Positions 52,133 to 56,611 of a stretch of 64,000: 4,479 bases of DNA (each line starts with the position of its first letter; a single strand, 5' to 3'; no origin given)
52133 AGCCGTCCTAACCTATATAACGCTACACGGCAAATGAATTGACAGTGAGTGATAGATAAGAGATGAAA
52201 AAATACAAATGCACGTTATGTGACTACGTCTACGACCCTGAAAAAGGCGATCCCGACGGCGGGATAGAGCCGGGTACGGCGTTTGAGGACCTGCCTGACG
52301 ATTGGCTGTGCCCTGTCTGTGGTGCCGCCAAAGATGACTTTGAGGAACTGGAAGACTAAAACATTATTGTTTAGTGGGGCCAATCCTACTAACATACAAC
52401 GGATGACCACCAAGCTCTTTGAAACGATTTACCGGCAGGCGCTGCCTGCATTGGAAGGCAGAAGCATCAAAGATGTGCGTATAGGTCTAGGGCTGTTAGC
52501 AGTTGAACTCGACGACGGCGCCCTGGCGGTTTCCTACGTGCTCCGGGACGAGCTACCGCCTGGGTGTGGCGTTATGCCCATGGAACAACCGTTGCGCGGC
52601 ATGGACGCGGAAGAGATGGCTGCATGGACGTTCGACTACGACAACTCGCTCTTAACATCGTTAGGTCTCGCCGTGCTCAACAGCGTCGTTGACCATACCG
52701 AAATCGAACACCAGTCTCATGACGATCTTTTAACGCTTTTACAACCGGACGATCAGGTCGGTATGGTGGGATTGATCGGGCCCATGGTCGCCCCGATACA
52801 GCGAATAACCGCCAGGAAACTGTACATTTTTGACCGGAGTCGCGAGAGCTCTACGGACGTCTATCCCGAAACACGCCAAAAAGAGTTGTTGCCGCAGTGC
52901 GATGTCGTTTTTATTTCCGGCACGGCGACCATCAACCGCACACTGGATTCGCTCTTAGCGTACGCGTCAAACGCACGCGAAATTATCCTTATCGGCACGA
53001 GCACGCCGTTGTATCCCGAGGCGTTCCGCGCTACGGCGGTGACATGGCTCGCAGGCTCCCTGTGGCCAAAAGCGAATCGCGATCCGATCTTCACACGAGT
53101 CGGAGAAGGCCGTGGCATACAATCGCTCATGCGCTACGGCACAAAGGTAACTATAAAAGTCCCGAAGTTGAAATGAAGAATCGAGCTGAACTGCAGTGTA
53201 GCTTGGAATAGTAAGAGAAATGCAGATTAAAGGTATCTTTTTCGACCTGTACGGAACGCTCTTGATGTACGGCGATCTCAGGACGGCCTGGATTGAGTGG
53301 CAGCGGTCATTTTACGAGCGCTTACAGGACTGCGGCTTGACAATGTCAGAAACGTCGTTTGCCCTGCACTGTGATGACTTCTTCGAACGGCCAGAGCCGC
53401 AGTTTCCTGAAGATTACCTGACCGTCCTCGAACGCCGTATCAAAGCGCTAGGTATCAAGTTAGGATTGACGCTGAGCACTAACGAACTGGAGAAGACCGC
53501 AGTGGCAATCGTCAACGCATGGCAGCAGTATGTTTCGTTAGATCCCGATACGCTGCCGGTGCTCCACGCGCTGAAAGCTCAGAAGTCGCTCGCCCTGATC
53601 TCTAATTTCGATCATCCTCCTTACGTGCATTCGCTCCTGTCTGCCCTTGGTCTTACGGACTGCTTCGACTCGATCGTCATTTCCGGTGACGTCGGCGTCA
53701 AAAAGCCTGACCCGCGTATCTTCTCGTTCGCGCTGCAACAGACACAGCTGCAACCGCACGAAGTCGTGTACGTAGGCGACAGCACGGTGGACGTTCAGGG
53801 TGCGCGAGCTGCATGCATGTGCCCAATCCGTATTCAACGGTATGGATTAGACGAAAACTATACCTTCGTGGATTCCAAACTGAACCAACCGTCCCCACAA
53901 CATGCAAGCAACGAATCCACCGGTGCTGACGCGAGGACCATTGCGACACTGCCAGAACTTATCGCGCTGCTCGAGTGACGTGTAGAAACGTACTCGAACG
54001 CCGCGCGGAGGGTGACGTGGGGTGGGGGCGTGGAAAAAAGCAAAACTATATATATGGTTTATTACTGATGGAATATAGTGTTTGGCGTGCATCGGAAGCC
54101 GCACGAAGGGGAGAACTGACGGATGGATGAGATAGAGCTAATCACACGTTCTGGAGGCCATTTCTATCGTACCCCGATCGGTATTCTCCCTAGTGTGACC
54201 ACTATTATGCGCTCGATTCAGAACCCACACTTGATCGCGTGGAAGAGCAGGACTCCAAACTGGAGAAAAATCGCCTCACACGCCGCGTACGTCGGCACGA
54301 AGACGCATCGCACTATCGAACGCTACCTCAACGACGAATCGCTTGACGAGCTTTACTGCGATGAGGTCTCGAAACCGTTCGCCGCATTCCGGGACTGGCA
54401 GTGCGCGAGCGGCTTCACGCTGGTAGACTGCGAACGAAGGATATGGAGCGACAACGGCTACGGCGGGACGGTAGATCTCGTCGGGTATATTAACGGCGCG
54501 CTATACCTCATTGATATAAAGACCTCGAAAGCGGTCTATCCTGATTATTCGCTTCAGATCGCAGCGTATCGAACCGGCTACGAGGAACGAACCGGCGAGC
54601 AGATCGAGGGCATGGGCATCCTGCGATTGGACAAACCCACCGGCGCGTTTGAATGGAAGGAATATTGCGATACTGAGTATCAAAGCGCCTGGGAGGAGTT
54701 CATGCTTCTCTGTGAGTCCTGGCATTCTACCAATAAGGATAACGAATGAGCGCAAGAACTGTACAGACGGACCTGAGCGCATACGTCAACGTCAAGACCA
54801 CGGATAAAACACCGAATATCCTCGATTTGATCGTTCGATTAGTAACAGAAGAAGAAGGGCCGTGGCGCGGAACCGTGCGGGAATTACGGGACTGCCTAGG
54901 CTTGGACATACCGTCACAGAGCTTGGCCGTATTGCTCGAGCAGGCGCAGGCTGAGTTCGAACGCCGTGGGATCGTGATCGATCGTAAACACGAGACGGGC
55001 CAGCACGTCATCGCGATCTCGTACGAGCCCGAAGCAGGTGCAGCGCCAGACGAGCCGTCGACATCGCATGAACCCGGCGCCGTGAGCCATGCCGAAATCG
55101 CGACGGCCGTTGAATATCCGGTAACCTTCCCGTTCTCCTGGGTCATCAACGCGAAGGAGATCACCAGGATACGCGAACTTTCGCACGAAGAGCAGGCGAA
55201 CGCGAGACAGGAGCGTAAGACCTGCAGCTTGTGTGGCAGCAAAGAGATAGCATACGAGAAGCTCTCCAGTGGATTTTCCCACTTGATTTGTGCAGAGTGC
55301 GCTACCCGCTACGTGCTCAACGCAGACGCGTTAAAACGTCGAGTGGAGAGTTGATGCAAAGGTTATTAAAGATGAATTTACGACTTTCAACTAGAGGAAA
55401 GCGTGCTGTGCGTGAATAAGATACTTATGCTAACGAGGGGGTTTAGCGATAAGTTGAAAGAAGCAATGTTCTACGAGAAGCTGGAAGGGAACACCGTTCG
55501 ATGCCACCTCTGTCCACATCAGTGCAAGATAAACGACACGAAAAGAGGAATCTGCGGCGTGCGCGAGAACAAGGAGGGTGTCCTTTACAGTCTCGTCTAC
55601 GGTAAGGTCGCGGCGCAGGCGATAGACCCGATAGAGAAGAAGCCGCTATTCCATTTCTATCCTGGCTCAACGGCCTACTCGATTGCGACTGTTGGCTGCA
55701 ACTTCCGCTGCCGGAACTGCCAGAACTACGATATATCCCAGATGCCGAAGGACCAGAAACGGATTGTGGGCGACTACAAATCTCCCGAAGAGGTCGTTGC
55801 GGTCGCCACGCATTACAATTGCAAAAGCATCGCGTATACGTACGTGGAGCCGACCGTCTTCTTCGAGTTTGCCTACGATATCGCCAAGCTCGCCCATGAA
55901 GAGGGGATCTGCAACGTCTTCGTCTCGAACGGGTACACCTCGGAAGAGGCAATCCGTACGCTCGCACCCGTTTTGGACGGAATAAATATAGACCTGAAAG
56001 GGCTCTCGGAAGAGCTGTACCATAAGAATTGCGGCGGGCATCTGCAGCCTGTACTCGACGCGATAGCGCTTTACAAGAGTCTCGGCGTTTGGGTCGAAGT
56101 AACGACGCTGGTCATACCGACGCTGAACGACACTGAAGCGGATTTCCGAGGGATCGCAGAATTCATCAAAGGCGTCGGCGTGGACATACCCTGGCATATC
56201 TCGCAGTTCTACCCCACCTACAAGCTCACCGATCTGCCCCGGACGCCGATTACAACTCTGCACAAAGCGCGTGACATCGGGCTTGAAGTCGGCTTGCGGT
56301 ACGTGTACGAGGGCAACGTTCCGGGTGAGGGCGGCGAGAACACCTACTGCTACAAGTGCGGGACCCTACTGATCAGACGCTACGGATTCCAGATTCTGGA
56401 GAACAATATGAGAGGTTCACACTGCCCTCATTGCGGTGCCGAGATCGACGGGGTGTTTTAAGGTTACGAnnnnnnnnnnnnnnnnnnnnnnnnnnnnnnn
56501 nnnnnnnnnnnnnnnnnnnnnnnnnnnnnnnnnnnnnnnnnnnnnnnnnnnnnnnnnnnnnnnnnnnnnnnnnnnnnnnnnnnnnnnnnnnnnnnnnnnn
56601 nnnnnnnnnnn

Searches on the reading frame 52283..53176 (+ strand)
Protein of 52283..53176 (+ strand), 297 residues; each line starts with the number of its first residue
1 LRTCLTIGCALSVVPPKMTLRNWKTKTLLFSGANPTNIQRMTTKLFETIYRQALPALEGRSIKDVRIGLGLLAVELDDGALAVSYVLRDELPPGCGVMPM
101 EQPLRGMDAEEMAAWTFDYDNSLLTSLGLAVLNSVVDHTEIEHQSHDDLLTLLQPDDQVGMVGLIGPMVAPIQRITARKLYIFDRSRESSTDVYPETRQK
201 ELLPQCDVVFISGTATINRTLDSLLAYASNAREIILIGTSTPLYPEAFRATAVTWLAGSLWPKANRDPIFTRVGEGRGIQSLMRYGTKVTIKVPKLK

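Call 80: search_protein_families(library=pfam, max_evalue=0.001, proteins=[window:52283-53176:+])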
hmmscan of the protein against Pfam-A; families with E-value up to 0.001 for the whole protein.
window:52283-53176:+ (297 aa): 2 families
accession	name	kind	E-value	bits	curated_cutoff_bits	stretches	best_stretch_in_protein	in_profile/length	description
PF04016.18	DUF364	-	2.8e-32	111.8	23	1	152-290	7-145/147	Putative heavy-metal chelation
PF13938.11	DUF4213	-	1.2e-14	54.7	23.5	1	50-135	1-74/75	Putative heavy-metal chelation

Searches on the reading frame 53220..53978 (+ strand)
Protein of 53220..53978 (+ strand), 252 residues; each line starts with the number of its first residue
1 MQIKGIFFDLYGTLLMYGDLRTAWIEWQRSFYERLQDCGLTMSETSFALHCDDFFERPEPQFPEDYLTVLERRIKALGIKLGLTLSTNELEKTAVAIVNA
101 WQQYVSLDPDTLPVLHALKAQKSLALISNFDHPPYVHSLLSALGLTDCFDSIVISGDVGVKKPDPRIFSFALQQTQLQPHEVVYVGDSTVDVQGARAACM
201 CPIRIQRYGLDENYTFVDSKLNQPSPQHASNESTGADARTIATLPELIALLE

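Call 80: search_protein_families(library=pfam, max_evalue=0.001, proteins=[window:53220-53978:+])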
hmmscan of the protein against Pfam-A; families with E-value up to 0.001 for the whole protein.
window:53220-53978:+ (252 aa): 4 families
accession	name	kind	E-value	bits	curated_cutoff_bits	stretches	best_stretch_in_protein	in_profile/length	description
PF00702.32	Hydrolase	-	4.5e-25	89.6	26.4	1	3-198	1-190/191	haloacid dehalogenase-like hydrolase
PF13419.12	HAD_2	-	1.3e-19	71.4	23.8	1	64-200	35-173/178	Haloacid dehalogenase-like hydrolase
PF13242.12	Hydrolase_like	-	2.9e-06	27.5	22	1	161-198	3-41/75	HAD-hyrolase-like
PF12710.13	HAD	-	0.00069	20.5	27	0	6-196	1-189/189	haloacid dehalogenase-like hydrolase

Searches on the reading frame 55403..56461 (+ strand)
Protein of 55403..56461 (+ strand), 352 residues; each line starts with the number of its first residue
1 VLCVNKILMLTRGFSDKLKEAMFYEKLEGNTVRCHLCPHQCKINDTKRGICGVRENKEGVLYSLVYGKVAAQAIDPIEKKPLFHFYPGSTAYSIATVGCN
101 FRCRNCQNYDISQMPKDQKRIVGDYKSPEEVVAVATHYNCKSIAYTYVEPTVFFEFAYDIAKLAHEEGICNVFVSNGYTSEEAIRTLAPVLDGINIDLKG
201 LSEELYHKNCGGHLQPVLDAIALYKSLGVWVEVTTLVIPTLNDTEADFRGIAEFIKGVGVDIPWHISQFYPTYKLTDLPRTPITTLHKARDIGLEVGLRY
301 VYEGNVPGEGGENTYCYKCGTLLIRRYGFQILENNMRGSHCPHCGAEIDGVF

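Call 80: search_protein_families(library=pfam, max_evalue=0.001, proteins=[window:55403-56461:+])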
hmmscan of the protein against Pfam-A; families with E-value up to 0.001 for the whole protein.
window:55403-56461:+ (352 aa): 2 families
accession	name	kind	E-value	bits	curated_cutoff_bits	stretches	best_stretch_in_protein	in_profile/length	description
PF04055.27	Radical_SAM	-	4.9e-24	85.8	29.5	1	95-254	3-165/166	Radical SAM superfamily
PF13353.11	Fer4_12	-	0.00066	20.4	22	1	95-200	11-115/137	4Fe-4S single cluster domain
